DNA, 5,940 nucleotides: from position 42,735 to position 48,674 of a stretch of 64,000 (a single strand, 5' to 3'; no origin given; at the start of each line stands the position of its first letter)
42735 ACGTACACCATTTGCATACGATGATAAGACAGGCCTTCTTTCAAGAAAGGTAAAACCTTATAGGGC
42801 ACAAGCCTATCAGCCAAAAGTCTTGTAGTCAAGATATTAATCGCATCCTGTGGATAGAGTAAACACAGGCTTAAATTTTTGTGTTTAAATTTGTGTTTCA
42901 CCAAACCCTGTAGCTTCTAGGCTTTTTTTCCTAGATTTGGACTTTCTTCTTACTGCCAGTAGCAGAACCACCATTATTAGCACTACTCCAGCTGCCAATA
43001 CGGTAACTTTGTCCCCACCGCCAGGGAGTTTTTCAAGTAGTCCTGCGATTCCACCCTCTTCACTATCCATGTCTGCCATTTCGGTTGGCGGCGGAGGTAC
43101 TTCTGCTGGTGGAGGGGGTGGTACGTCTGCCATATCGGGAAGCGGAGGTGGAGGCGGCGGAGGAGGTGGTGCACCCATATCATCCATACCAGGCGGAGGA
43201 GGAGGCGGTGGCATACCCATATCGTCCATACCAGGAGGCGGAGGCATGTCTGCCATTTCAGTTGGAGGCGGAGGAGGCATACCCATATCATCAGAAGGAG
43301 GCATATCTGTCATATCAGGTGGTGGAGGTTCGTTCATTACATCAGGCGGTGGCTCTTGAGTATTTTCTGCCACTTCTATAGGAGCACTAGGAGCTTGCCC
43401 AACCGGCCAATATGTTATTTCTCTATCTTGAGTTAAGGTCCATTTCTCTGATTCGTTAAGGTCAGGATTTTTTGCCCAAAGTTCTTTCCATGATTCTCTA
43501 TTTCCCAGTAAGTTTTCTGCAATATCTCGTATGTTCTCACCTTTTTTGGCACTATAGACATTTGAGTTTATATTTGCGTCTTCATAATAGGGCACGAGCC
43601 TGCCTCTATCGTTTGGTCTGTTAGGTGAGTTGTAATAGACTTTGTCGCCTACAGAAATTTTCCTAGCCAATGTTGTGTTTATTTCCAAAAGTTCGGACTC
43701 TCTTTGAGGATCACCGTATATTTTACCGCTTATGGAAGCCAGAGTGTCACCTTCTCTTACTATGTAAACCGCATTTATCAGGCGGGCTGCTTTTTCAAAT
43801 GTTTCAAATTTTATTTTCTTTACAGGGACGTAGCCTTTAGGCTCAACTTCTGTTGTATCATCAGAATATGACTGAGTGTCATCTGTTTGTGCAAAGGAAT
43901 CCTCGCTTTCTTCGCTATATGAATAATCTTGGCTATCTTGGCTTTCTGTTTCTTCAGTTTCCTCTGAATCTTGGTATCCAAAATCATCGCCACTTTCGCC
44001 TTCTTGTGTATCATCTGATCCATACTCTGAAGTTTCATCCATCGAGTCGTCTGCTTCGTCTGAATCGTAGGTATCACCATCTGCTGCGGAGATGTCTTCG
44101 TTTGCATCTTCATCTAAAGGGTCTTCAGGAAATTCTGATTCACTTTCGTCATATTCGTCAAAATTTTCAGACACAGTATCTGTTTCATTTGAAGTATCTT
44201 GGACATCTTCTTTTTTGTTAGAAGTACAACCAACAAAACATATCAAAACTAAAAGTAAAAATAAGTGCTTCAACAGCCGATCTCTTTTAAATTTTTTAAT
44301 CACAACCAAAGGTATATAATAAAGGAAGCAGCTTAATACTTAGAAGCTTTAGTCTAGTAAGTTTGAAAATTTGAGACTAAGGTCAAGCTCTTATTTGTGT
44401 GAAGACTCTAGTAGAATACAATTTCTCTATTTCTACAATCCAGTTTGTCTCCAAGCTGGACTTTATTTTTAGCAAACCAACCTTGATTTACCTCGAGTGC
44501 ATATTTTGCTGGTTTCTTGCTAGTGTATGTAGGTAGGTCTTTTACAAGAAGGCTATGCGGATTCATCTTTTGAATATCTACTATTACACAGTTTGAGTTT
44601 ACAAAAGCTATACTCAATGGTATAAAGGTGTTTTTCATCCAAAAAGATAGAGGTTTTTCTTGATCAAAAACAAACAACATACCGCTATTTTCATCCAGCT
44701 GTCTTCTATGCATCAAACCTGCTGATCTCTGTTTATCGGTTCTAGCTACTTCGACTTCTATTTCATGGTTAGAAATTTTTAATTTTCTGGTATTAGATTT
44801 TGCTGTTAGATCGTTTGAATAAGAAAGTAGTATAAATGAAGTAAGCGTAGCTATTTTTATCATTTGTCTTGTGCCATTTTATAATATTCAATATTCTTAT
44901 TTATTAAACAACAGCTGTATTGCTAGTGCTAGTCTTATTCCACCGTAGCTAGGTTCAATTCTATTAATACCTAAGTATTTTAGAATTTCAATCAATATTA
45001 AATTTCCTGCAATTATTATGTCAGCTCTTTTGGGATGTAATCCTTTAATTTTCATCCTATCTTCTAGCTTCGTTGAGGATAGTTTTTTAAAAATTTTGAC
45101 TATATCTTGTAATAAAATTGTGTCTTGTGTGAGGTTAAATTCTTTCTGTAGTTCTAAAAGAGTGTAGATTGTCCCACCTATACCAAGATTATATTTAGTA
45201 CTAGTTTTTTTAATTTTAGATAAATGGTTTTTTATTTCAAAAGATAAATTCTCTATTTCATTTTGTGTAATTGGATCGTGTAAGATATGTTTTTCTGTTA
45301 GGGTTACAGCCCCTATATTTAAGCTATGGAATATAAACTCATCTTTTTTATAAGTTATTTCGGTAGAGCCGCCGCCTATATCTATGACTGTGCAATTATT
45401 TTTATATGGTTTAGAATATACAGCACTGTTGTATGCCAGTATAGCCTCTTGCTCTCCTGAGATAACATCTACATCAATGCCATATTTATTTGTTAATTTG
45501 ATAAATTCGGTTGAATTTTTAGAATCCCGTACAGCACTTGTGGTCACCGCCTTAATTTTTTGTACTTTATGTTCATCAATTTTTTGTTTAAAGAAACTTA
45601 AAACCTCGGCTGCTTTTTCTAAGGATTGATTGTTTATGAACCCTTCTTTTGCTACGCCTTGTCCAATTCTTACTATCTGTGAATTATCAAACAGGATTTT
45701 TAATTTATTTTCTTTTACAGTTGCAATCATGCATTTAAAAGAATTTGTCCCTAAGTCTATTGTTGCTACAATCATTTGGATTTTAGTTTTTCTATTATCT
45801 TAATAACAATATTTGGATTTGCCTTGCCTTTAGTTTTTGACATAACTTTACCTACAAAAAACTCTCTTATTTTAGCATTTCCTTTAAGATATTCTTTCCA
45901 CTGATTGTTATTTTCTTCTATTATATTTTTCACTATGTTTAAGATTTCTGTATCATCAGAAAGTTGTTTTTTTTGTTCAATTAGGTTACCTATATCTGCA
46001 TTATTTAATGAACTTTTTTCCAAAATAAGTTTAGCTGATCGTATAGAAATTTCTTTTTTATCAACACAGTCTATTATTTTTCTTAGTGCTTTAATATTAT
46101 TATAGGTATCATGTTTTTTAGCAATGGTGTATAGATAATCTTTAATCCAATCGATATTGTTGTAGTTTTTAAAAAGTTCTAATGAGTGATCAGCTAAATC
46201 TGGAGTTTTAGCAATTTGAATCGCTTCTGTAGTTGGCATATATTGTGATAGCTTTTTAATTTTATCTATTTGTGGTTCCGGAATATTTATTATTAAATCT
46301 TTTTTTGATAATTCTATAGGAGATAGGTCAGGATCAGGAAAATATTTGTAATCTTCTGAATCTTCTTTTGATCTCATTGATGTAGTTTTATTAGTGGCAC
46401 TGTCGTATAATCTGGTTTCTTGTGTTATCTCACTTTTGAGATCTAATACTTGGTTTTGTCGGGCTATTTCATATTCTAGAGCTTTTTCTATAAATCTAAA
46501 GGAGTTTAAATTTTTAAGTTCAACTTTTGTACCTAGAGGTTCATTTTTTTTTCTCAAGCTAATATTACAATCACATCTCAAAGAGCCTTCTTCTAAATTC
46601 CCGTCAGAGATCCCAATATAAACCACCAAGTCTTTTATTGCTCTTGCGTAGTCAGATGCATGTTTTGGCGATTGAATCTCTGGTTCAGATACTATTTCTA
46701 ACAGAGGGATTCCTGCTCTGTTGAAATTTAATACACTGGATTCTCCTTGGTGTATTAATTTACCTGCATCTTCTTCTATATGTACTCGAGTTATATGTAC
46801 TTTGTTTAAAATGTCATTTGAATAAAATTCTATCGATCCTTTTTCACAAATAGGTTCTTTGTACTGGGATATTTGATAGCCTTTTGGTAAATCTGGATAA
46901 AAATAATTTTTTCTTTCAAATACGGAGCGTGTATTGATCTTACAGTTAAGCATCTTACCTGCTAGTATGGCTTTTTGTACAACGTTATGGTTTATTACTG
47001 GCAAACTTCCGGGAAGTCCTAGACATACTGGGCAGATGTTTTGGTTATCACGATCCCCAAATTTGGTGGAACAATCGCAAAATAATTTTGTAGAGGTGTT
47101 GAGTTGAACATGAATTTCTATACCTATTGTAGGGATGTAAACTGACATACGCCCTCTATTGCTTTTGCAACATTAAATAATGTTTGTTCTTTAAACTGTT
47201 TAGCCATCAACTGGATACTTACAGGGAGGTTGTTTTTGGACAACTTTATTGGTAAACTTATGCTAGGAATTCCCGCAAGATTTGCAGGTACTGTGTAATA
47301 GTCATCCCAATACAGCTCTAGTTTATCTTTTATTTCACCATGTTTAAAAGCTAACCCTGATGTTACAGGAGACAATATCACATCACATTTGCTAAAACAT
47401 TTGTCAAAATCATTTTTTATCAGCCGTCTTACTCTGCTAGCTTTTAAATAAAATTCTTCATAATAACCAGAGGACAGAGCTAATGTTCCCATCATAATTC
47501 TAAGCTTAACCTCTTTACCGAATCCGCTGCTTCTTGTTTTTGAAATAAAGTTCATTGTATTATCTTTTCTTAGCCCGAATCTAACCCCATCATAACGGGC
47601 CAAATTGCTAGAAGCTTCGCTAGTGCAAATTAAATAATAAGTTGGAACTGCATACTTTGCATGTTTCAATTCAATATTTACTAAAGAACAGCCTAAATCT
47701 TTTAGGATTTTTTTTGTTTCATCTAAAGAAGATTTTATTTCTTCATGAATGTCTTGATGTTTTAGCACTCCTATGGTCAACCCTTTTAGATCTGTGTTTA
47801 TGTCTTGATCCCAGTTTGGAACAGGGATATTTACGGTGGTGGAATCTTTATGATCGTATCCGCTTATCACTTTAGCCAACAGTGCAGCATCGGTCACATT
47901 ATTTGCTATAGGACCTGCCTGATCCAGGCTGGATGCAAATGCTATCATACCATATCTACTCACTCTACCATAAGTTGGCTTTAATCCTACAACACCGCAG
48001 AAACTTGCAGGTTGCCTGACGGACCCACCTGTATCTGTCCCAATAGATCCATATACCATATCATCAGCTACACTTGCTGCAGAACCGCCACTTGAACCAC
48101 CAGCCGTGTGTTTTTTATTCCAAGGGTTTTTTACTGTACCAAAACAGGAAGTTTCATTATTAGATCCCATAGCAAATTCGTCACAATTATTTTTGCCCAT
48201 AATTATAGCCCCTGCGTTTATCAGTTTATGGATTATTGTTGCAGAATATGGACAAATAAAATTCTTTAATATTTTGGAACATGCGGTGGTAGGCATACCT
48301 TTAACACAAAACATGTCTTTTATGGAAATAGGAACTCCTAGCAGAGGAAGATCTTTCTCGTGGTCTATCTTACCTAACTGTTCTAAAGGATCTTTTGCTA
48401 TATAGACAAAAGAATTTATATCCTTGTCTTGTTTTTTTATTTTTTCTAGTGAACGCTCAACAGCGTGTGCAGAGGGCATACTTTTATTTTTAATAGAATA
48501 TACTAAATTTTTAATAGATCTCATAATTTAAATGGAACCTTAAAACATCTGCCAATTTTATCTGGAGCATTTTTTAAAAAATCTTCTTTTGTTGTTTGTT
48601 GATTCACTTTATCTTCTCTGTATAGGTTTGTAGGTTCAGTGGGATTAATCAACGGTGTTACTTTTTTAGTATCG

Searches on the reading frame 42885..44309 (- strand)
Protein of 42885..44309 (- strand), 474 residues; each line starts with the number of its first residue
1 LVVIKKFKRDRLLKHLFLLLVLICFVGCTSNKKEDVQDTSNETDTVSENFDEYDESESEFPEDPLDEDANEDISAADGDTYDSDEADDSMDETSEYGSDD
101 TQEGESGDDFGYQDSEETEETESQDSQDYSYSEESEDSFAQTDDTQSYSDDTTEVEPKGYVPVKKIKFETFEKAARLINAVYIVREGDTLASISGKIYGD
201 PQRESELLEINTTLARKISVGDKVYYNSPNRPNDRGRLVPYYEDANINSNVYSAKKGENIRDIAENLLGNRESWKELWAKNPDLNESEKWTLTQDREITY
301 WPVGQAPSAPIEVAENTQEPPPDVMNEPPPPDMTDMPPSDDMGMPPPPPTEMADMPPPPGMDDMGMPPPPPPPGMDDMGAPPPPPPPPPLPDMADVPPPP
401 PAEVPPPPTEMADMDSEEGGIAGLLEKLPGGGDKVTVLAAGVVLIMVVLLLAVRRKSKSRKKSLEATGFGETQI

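Call 26: search_protein_families(library=ncbifam, proteins=[window:42885-44309:-])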
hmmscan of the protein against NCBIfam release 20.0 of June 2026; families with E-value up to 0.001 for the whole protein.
window:42885-44309:- (474 aa): 1 family
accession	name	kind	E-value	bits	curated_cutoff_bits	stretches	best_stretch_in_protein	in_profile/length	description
NF008399.0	PRK11198.1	equivalog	1.1e-05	25.9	134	0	178-225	94-138/149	peptidoglycan-binding protein LysM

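Call 93: search_protein_families(library=pfam, proteins=[window:42885-44309:-], max_evalue=0.01)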
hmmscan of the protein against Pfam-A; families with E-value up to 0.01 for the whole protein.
window:42885-44309:- (474 aa): 1 family
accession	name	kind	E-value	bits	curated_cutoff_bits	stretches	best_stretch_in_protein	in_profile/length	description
PF01476.26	LysM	-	0.0031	17.9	20.9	0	182-223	1-39/43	LysM domain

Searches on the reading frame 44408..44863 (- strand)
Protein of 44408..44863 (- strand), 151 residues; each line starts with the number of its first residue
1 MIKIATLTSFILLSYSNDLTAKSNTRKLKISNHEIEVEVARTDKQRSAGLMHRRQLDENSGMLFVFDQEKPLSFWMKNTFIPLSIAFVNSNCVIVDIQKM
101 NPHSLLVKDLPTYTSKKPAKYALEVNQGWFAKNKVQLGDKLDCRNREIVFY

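Call 93: search_protein_families(library=pfam, proteins=[window:44408-44863:-], max_evalue=0.01)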
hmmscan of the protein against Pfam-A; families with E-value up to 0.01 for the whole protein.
window:44408-44863:- (151 aa): 1 family
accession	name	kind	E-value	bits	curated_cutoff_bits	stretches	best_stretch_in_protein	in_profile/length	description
PF02643.20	DUF192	-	7.4e-34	116.2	27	1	35-142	1-95/96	Uncharacterized ACR, COG1430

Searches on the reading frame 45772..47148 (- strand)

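Call 26: search_protein_families(library=ncbifam, proteins=[window:45772-47148:-])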
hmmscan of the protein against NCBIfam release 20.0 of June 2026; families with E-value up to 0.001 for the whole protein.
window:45772-47148:- (458 aa): 9 families
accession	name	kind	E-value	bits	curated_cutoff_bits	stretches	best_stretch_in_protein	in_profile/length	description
NF004012.0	PRK05477.1-2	equivalog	1.2e-157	525.6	338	1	5-454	5-476/481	Asp-tRNA(Asn)/Glu-tRNA(Gln) amidotransferase subunit GatB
NF004014.0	PRK05477.1-4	equivalog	8.2e-156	519.4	414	1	6-454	5-472/475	Asp-tRNA(Asn)/Glu-tRNA(Gln) amidotransferase subunit GatB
TIGR00133.1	gatB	equivalog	7.7e-143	476.5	314.8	1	7-454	7-478/481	Asp-tRNA(Asn)/Glu-tRNA(Gln) amidotransferase subunit GatB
NF004015.0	PRK05477.1-5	equivalog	1.6e-131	439.3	628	1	8-454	19-484/488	Asp-tRNA(Asn)/Glu-tRNA(Gln) amidotransferase subunit GatB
NF004011.1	PRK05477.1-1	equivalog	4.2e-117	391.8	680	1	6-453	5-470/475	Asp-tRNA(Asn)/Glu-tRNA(Gln) amidotransferase subunit GatB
NF004013.0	PRK05477.1-3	equivalog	4.7e-115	384.9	653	1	3-453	16-496/501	Asp-tRNA(Asn)/Glu-tRNA(Gln) amidotransferase subunit GatB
NF003107.0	PRK04028.1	equivalog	1.5e-39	135.9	456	3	100-249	139-278/630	Glu-tRNA(Gln) amidotransferase subunit GatE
TIGR00134.1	gatE_arch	equivalog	8e-30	103.6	319.55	3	55-244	95-271/622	Glu-tRNA(Gln) amidotransferase subunit GatE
NF011291.0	PRK14703.1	equivalog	6.5e-17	61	681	1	290-454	593-765/769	glutamine--tRNA ligase/YqeY domain fusion protein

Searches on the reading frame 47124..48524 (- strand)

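Call 26: search_protein_families(library=ncbifam, proteins=[window:47124-48524:-])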
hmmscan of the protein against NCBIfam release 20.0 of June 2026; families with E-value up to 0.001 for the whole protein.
window:47124-48524:- (466 aa): 26 families (the best 25 are shown)
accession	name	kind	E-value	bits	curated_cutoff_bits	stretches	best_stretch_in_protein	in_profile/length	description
TIGR00132.1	gatA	equivalog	4.4e-169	563.2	481.1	1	10-458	4-462/466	Asp-tRNA(Asn)/Glu-tRNA(Gln) amidotransferase subunit GatA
NF005517.0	PRK07139.1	equivalog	4.9e-99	332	546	1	54-459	30-432/439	amidase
NF005565.0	PRK07235.1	subfamily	3.5e-80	270.1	545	1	52-459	79-500/506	amidase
NF006631.0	PRK09201.1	equivalog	1.8e-79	267.6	461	1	3-457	8-452/466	AtzE family amidohydrolase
NF005688.0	PRK07488.1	equivalog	1.6e-78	264.8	532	1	3-461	12-467/474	indoleacetamide hydrolase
TIGR02715.1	amido_AtzE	subfamily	2.4e-74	250.9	425.75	1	5-457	3-445/452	AtzE family amidohydrolase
NF004815.0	PRK06169.1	equivalog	4.8e-73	246.3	506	2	6-287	14-304/471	amidase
NF005687.0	PRK07487.1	subfamily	4.6e-63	213.6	428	1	6-460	12-456/468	amidase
NF004816.0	PRK06170.1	equivalog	1.8e-62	211.6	503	1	3-460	13-482/493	amidase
NF006006.0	PRK08137.1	equivalog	1.8e-61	208.6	534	1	10-458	42-509/529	amidase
NF004717.0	PRK06061.1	equivalog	1e-60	205.8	498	1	3-462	18-469/483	amidase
NF006043.0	PRK08186.1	subfamily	6.2e-59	199.9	487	1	4-458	9-446/600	allophanate hydrolase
TIGR02713.1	allophanate_hyd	equivalog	4.6e-57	193.8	511.05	1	48-457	18-410/563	allophanate hydrolase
NF005686.0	PRK07486.1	subfamily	3.3e-56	191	465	1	5-463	17-476/486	amidase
NF009119.0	PRK12470.1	equivalog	5.2e-55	187.3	498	2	17-231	24-242/462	amidase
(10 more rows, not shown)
